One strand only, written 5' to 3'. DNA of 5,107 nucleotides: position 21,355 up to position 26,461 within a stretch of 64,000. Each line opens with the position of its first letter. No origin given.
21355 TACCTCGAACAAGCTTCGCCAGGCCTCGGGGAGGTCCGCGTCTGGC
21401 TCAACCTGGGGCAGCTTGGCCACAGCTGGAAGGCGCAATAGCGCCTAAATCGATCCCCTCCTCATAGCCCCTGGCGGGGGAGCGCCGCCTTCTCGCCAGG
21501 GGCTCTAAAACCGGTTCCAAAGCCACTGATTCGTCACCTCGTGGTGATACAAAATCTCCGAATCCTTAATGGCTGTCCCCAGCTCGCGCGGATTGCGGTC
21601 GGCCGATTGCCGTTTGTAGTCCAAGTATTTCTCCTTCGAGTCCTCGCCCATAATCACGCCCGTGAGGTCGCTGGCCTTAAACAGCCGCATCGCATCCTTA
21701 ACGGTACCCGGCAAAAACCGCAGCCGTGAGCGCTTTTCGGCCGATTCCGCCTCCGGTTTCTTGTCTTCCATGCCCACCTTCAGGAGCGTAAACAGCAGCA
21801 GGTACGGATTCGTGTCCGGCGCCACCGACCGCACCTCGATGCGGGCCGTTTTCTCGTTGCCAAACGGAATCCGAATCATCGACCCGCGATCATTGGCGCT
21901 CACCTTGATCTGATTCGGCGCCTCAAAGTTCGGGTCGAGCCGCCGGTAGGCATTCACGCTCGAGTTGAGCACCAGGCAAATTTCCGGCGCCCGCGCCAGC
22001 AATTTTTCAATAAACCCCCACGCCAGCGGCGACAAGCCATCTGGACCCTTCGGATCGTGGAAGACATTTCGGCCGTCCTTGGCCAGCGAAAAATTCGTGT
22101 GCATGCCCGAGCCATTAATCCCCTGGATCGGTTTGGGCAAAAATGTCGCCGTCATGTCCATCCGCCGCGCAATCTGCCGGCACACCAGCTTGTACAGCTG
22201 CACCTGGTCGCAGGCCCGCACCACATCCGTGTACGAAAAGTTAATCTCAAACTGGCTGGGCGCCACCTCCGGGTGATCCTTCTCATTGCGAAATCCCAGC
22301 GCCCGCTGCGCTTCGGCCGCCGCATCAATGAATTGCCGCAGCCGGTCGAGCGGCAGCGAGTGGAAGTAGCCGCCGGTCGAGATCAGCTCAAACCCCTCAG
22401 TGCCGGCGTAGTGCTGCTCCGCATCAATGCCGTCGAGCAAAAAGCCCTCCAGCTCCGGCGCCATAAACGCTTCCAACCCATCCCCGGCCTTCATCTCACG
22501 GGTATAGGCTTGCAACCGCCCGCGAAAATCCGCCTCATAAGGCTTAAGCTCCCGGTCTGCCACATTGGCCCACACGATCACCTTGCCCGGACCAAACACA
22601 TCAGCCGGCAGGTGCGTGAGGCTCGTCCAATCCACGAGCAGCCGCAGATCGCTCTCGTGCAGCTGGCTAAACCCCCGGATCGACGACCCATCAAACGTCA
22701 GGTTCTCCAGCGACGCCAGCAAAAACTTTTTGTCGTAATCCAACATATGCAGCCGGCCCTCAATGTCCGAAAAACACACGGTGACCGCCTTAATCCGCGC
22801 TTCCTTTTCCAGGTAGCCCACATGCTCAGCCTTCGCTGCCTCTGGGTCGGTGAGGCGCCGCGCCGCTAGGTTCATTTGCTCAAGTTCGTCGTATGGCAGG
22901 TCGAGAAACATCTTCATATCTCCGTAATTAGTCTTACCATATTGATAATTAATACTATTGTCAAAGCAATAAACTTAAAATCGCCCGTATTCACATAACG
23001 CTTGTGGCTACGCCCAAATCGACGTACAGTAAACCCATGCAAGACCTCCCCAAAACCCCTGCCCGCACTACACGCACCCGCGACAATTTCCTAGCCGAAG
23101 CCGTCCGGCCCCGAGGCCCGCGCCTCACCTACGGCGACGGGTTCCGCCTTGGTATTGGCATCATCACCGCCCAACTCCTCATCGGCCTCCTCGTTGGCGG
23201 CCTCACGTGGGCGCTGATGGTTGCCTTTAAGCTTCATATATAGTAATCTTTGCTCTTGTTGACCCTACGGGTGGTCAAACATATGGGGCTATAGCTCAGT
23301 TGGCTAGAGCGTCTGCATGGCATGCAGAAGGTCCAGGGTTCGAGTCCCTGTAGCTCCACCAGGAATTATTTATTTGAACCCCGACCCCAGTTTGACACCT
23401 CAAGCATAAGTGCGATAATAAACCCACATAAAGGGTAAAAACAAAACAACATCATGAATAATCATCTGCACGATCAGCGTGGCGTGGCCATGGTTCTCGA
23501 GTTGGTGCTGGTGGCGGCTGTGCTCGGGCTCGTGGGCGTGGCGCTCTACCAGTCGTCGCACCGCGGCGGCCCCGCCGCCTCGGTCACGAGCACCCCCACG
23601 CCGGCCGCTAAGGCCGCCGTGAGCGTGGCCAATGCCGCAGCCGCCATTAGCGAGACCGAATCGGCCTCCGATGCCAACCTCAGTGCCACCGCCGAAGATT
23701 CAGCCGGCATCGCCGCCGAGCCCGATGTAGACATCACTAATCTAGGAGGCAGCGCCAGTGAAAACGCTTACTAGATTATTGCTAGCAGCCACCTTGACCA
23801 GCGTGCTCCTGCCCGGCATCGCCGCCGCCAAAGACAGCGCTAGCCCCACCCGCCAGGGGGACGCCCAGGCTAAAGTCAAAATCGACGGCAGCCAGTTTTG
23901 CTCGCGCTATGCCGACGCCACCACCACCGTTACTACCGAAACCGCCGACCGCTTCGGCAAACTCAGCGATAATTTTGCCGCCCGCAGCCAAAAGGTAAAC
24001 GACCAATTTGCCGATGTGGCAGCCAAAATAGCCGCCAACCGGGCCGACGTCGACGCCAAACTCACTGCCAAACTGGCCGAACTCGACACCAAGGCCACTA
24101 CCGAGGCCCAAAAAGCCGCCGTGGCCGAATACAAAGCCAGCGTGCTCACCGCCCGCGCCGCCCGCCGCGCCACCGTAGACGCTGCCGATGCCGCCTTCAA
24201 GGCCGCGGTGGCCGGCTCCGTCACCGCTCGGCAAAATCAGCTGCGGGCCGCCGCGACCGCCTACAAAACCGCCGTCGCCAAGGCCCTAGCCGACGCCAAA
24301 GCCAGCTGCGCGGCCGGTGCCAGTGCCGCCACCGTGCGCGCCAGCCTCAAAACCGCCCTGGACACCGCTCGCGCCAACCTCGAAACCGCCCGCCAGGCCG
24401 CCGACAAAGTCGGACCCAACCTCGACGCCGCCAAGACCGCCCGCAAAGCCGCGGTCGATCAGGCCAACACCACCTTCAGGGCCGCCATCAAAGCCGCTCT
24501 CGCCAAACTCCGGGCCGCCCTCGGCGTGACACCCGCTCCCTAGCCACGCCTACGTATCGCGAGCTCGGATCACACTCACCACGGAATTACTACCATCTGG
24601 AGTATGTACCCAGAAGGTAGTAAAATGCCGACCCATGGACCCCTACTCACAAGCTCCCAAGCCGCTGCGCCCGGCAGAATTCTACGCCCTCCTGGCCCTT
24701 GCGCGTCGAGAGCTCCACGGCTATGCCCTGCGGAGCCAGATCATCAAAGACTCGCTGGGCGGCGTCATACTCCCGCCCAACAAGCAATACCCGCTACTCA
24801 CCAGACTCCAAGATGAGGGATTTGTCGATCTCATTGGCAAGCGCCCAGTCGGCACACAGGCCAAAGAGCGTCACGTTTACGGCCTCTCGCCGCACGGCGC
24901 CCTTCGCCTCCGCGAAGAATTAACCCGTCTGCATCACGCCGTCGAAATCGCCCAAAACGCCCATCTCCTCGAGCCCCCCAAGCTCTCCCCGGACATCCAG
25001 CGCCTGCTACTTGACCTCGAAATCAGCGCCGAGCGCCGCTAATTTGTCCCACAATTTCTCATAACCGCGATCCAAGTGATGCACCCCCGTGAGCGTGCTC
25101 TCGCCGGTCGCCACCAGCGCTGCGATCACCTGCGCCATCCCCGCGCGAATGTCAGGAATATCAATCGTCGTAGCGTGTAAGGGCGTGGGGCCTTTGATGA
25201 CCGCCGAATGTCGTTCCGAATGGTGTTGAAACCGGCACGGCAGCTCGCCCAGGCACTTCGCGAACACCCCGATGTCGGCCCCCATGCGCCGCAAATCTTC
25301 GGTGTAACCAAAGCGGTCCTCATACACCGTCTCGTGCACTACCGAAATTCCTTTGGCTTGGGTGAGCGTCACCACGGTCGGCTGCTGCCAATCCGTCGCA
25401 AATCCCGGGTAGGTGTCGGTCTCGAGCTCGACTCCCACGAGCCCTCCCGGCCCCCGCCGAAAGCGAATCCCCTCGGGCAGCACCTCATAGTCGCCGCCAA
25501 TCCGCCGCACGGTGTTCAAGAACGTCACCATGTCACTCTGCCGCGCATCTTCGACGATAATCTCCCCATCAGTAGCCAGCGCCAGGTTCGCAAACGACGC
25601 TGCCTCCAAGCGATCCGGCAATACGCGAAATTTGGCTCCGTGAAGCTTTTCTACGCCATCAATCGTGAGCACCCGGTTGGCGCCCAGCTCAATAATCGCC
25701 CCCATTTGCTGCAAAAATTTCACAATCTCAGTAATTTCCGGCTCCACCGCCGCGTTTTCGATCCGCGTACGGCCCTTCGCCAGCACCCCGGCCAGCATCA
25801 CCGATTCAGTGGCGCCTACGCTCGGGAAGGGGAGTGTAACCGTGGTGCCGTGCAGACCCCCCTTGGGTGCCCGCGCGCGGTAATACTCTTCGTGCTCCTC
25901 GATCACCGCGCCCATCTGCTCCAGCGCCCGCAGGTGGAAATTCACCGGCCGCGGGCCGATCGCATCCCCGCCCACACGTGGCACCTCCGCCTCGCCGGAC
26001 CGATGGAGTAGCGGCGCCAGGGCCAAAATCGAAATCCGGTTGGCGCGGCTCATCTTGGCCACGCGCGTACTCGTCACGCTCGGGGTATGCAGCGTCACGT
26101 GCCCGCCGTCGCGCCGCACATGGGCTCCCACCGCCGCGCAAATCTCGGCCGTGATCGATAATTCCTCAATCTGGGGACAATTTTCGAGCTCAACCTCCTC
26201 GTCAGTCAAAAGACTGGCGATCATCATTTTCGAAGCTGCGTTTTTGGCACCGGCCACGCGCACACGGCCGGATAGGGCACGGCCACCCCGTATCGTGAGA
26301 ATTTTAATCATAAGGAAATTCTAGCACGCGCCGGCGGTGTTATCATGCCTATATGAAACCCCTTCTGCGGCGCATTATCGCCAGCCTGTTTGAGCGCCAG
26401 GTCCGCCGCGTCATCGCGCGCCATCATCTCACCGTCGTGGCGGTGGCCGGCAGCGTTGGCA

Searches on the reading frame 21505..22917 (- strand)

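Call 49: search_protein_families(library=pfam, proteins=[window:21505-22917:-], max_evalue=0.00001)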
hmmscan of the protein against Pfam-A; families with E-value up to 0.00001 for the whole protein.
window:21505-22917:- (470 aa): 2 families
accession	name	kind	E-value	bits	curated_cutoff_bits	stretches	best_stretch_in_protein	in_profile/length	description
PF00120.29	Gln-synt_C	-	8.7e-75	252.4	24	1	129-440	2-330/344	Glutamine synthetase, catalytic domain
PF03951.24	Gln-synt_N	-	5.5e-11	42.4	33.4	1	42-106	2-68/82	Glutamine synthetase, beta-Grasp domain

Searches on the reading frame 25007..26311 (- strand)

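Call 49: search_protein_families(library=pfam, proteins=[window:25007-26311:-], max_evalue=0.00001)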
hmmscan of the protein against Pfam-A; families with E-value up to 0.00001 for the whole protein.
window:25007-26311:- (434 aa): 1 family
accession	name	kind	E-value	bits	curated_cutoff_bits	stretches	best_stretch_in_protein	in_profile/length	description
PF00275.25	EPSP_synthase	-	1.1e-71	242.2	22.8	1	8-424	2-417/417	EPSP synthase (3-phosphoshikimate 1-carboxyvinyltransferase)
